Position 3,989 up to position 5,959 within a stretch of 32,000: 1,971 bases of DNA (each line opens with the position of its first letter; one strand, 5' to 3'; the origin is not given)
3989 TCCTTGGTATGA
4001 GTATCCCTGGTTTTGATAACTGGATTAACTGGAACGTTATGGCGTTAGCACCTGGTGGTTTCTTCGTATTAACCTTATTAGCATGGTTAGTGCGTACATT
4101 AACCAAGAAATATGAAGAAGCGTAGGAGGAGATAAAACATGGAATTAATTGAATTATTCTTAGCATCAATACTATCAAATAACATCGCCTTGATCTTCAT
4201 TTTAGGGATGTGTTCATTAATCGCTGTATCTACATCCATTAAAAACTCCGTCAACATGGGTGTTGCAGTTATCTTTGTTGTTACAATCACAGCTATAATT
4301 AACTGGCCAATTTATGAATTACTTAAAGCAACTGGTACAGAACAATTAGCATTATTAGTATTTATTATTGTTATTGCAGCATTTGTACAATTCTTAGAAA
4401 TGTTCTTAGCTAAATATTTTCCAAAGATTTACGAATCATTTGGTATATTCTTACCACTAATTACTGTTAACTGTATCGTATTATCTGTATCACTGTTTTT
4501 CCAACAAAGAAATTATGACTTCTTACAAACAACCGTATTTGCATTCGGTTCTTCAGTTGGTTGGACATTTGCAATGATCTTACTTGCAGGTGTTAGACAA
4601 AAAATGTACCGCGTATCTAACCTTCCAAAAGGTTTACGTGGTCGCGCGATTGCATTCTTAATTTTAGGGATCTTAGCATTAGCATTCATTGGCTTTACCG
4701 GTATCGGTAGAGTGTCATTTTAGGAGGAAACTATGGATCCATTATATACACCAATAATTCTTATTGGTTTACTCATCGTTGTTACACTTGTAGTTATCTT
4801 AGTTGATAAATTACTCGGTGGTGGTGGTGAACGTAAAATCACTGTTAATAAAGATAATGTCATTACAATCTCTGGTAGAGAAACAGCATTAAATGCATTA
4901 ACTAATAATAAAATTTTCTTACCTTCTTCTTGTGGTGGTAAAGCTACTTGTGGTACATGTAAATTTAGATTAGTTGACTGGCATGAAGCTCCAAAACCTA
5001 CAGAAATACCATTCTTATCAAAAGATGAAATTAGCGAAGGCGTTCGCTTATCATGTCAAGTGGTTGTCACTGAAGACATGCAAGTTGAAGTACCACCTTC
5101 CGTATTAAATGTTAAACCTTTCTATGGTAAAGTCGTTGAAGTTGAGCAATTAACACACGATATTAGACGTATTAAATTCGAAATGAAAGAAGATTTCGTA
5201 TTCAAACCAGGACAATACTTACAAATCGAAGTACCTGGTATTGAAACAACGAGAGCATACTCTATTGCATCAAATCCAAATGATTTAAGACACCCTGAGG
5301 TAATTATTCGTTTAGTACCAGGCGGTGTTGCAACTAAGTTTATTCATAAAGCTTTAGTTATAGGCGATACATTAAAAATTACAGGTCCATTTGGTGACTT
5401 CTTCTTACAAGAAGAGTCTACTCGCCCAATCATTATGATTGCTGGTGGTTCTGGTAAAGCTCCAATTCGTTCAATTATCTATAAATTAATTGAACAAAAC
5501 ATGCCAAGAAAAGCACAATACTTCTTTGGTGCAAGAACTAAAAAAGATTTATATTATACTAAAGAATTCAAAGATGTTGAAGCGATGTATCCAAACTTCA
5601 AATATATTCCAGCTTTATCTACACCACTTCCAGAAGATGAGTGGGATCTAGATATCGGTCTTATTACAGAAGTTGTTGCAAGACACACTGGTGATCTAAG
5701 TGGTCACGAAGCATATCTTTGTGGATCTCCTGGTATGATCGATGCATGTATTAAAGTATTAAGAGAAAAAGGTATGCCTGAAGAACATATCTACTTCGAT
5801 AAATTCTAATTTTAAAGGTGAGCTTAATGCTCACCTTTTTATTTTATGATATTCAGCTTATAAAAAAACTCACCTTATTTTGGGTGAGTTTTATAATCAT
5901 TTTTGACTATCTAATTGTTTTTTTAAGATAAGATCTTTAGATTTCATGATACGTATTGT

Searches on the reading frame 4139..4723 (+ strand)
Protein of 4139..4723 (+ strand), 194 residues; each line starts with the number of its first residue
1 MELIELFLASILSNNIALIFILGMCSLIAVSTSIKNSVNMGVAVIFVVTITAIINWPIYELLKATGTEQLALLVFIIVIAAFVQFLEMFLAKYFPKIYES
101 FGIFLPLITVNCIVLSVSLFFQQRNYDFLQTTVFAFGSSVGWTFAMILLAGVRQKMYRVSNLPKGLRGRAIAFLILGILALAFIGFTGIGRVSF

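Call 3: search_protein_families(library=pfam, proteins=[window:4139-4723:+], max_evalue=0.01)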
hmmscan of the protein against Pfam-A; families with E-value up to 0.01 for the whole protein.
window:4139-4723:+ (194 aa): 1 family
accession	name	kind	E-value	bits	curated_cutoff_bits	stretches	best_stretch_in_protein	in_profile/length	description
PF02508.19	Rnf-Nqr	-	5.6e-53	180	23.8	1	4-189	2-173/174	Rnf-Nqr subunit, membrane protein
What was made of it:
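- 4139..4723 (+): nqrE/rnfA-like subunit. Pfam Rnf-Nqr E 5.6e-53 (call 3).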

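Call 4: search_protein_families(library=ncbifam, proteins=[window:4139-4723:+], max_evalue=0.01)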
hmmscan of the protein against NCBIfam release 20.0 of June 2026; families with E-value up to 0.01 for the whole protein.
window:4139-4723:+ (194 aa): 11 families
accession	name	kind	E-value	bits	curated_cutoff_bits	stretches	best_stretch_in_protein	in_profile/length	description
TIGR01940.1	nqrE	equivalog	6.6e-55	186.5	247.55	1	2-189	2-199/200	NADH:ubiquinone reductase (Na(+)-transporting) subunit E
TIGR01943.1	rnfA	subfamily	9.1e-53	179.5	229.3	1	2-189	2-189/190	RnfABCDGE type electron transport complex subunit A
NF002200.0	PRK01061.1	equivalog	7.5e-45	153.5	351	1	2-189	10-209/250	Na(+)-translocating NADH-quinone reductase subunit E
NF003481.0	PRK05151.1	equivalog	1.8e-44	152.2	240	1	2-189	3-190/193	electron transport complex subunit RsxA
NF041835.1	rnfA_Methano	equivalog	3.9e-42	144.9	300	1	3-187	6-190/195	Rnf electron transport complex subunit RnfA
NF009108.0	PRK12456.1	equivalog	7.8e-37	127.3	398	1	5-189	7-197/199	Na(+)-translocating NADH-quinone reductase subunit E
NF009070.0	PRK12405.1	subfamily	8e-30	103.7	184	1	2-154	3-150/231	electron transport complex subunit RsxE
TIGR01948.1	rnfE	subfamily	1.8e-27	96.2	213.4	1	5-154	2-146/196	RnfABCDGE type electron transport complex subunit E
NF041839.1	rnfE_Methano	equivalog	2.2e-23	83.2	350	1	4-154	3-148/203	Rnf electron transport complex subunit RnfE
NF006777.0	PRK09292.1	equivalog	7.7e-18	65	235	1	5-154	9-153/209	NADH:ubiquinone reductase (Na(+)-transporting) subunit D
TIGR01939.1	nqrD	equivalog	1.1e-17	64.6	244.85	1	5-154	8-152/207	NADH:ubiquinone reductase (Na(+)-transporting) subunit D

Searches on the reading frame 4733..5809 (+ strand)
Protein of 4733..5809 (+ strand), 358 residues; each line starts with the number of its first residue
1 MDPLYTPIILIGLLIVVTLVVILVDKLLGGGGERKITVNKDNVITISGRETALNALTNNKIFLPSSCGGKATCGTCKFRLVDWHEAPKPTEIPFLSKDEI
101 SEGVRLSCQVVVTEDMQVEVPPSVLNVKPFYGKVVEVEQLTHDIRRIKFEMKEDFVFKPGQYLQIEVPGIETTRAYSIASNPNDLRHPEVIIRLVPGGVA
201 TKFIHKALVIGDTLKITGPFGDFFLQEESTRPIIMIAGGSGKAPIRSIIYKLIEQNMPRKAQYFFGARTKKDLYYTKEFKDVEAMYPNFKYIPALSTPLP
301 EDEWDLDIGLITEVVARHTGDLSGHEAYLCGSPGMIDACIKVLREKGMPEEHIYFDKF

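Call 3: search_protein_families(library=pfam, proteins=[window:4733-5809:+], max_evalue=0.01)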
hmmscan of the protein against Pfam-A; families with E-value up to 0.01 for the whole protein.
window:4733-5809:+ (358 aa): 3 families
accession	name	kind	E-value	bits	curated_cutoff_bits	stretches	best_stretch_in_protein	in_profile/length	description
PF00175.26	NAD_binding_1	-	9.6e-20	71.7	22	1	235-339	1-107/109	Oxidoreductase NAD-binding domain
PF00970.30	FAD_binding_6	-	6.7e-16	58.9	21.1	1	133-223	3-97/99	Oxidoreductase FAD-binding domain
PF00111.32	Fer2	-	1.2e-10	41.6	21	1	44-113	10-77/77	2Fe-2S iron-sulfur cluster binding domain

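Call 4: search_protein_families(library=ncbifam, proteins=[window:4733-5809:+], max_evalue=0.01)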
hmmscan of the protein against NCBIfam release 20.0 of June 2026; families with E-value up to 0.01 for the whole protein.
window:4733-5809:+ (358 aa): 31 families (the best 25 are shown)
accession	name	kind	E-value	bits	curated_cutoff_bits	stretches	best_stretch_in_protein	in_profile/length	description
TIGR01941.1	nqrF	equivalog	3.7e-71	240.2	295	2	171-358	204-403/405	NADH:ubiquinone reductase (Na(+)-transporting) subunit F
NF045803.1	MethMoxFADbindMmoC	equivalog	3.9e-60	203.4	500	1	45-358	17-340/343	aromatic/alkene monooxygenase hydroxylase FAD-binding subunit MmoC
NF040810.1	BenC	equivalog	3.5e-54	184.2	430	1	43-358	14-330/333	benzoate 1,2-dioxygenase electron transfer component BenC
NF008822.0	PRK11872.1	equivalog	2.4e-44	151.7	402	1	42-358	15-335/341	anthranilate 1,2-dioxygenase electron transfer component AntC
NF005963.0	PRK08051.1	equivalog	6.7e-39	133.6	230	1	132-358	6-230/233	NAD(P)H-flavin reductase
TIGR02160.1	PA_CoA_Oxy5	hypoth_equivalog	1.4e-33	116.2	420.8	2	133-358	5-241/352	1,2-phenylacetyl-CoA epoxidase subunit PaaE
NF009805.0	PRK13289.1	equivalog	3e-30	105.4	432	1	156-358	184-392/399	NO-inducible flavohemoprotein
NF007964.0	PRK10684.1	equivalog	5.3e-30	104.5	383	2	133-358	13-237/333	NADH oxidoreductase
NF058606.1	GlBtMonoRdsGbcB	equivalog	2.4e-29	102.4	500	2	133-352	17-241/362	glycine betaine monooxygenase reductase subunit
NF052252.1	flav_redu_LuxG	exception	5.3e-29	101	340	1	132-358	3-229/232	flavin mononucleotide reductase LuxG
NF006220.0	PRK08345.1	subfamily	1.5e-24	86.8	395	1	133-355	14-248/294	cytochrome-c3 hydrogenase subunit gamma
NF004317.0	PRK05713.1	equivalog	1.6e-22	80.2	338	1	44-358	11-308/312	iron-sulfur-binding ferredoxin reductase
NF040830.1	sulfhyd_ShyC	equivalog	1.1e-19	70.8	600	1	132-355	9-242/288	NAD(P)-dependent hydrogenase/sulfhydrogenase 2 subunit gamma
NF040835.1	sulfhyd_HydG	equivalog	5.8e-18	65.1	650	1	136-355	24-245/292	NADPH-dependent hydrogenase/sulfhydrogenase 1 subunit gamma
TIGR02911.1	sulfite_red_B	equivalog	3.9e-17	62.2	288.6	1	129-356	5-222/261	anaerobic sulfite reductase subunit AsrB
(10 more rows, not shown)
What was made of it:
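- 4733..5809 (+): nqrF-like subunit: TM helix, 2Fe-2S ferredoxin domain, FAD domain and NAD(H) domain. This is the electron entry module. NCBIfam nqrF 240 bits, below the cut-off of 295 (calls 3, 4).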
